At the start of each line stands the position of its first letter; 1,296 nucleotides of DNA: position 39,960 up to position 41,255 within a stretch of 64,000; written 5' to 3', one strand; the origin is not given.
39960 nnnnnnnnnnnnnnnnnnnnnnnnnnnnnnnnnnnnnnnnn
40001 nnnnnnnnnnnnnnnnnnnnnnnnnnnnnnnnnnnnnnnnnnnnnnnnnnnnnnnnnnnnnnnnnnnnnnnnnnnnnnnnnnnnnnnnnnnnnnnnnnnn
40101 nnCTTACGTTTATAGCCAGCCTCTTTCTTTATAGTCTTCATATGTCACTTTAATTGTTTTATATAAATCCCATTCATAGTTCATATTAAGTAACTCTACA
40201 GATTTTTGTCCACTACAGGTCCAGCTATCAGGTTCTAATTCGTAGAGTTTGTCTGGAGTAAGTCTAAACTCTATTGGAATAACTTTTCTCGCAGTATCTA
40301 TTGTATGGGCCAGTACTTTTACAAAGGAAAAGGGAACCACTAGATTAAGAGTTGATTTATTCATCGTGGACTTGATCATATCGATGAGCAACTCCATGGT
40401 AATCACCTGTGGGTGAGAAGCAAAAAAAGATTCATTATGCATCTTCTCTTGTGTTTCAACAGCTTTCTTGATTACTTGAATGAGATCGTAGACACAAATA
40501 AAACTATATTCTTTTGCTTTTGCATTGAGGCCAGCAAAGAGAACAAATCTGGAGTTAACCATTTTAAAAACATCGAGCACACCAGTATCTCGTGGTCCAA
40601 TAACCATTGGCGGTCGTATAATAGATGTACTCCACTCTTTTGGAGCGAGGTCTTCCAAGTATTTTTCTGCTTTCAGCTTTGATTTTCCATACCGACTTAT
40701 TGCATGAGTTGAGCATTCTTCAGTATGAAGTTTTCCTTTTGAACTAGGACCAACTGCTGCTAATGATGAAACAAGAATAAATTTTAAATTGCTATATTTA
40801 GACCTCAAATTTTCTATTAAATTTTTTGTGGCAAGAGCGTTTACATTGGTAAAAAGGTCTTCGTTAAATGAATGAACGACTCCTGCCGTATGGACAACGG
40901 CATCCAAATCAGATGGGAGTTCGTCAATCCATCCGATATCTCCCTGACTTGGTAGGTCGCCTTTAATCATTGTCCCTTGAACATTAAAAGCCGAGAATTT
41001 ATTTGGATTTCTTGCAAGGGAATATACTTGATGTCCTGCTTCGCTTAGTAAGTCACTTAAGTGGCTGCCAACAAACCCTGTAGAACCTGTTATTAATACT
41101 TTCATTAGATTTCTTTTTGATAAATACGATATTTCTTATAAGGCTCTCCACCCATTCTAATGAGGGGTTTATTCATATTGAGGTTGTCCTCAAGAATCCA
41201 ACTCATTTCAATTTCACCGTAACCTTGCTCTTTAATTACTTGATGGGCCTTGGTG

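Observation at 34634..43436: Bacterial ceramide/sphingolipid biosynthesis locus (Spt, GNAT acyltransferase, SDR) with a set of candidate tailoring and trafficking genes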

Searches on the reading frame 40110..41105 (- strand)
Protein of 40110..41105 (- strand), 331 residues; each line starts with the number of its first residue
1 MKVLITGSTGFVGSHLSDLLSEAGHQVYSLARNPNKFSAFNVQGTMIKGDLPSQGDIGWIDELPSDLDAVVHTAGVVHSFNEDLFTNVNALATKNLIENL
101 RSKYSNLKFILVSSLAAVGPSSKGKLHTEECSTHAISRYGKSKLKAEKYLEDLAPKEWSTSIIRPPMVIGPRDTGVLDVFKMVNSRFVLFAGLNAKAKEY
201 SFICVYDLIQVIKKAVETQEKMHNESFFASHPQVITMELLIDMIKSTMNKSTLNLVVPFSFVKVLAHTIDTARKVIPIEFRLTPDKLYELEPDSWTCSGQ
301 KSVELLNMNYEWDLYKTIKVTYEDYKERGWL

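Call 4: search_protein_families(library=pfam, proteins=[window:40110-41105:-], max_evalue=0.01)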
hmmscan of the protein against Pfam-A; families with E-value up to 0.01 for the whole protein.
window:40110-41105:- (331 aa): 7 families
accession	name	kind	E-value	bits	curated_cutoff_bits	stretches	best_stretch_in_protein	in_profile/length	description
PF01370.27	Epimerase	-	1.5e-25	90.4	20.9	1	3-221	1-230/240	NAD dependent epimerase/dehydratase family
PF07993.18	NAD_binding_4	-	1.2e-16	61.1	20.1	1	61-189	83-228/258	Male sterility protein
PF16363.11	GDP_Man_Dehyd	-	9.2e-15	55.4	27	1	4-150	1-164/332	GDP-mannose 4,6 dehydratase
PF01073.25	3Beta_HSD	-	2.6e-13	50.1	22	1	4-183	1-196/280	3-beta hydroxysteroid dehydrogenase/isomerase family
PF13460.12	NAD_binding_10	-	1.4e-12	48.3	27.2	1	7-171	1-149/184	NAD(P)H-binding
PF04321.23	RmlD_sub_bind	-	1.1e-09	38.2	27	1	1-176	1-159/287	RmlD substrate binding domain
PF05368.20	NmrA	-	6.9e-07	29.6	27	1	2-265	4-251/298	NmrA-like family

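Call 5: search_protein_families(library=ncbifam, proteins=[window:40110-41105:-], max_evalue=0.01)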
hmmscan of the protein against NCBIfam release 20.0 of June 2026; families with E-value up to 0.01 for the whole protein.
window:40110-41105:- (331 aa): 33 families (the best 25 are shown)
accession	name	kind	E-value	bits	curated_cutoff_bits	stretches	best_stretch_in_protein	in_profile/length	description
TIGR03466.1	HpnA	hypoth_equivalog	2.1e-19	69.6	367.65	1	1-176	1-178/327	hopanoid-associated sugar epimerase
NF042423.1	oxyalk_red_Shew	equivalog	1.7e-16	60.2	580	1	2-268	10-277/331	2-alkyl-3-oxoalkanoate reductase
TIGR01179.1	galE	equivalog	2.3e-16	59.6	262.3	1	2-174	1-182/332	UDP-glucose 4-epimerase GalE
TIGR01777.1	yfcH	hypoth_equivalog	8.1e-15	55.1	207.35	1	3-263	1-255/292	TIGR01777 family oxidoreductase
NF042422.1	oxyalk_red_OleD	equivalog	1.6e-14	54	580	1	1-275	1-277/329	2-alkyl-3-oxoalkanoate reductase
TIGR01746.1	Thioester-redct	subfamily_domain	3.8e-14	52.7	213.35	1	61-245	83-278/371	thioester reductase domain-containing protein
NF050030.1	thlkprotThyD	equivalog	1.3e-13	50.9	400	1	1-264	1-266/305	thylakoid membrane protein ThyD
NF043036.1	ErythonDh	equivalog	1.3e-13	50.8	325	1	1-158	1-168/321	D-erythronate dehydrogenase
NF005539.0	PRK07201.1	equivalog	2e-11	43.3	549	1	1-179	1-188/657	SDR family oxidoreductase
NF007956.0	PRK10675.1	subfamily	7e-11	41.8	394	1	1-172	1-184/338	UDP-glucose 4-epimerase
TIGR02197.1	heptose_epim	equivalog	3.7e-10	39.5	274.6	1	3-151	1-150/316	ADP-glyceromanno-heptose 6-epimerase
TIGR04180.1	EDH_00030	hypoth_equivalog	2.4e-08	33.4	475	1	3-250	1-258/297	NAD-dependent 4,6-dehydratase LegB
NF052578.1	StrlDmthSdmBMthl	equivalog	2.8e-08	33.9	600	1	1-271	1-268/328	sterol demethylase protein SdmB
NF009092.0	PRK12428.1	subfamily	5.2e-08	32.8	242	1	2-131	7-134/261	coniferyl-alcohol dehydrogenase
TIGR02622.1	CDP_4_6_dhtase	equivalog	1.9e-07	30.5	278.45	1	2-114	6-129/352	CDP-glucose 4,6-dehydratase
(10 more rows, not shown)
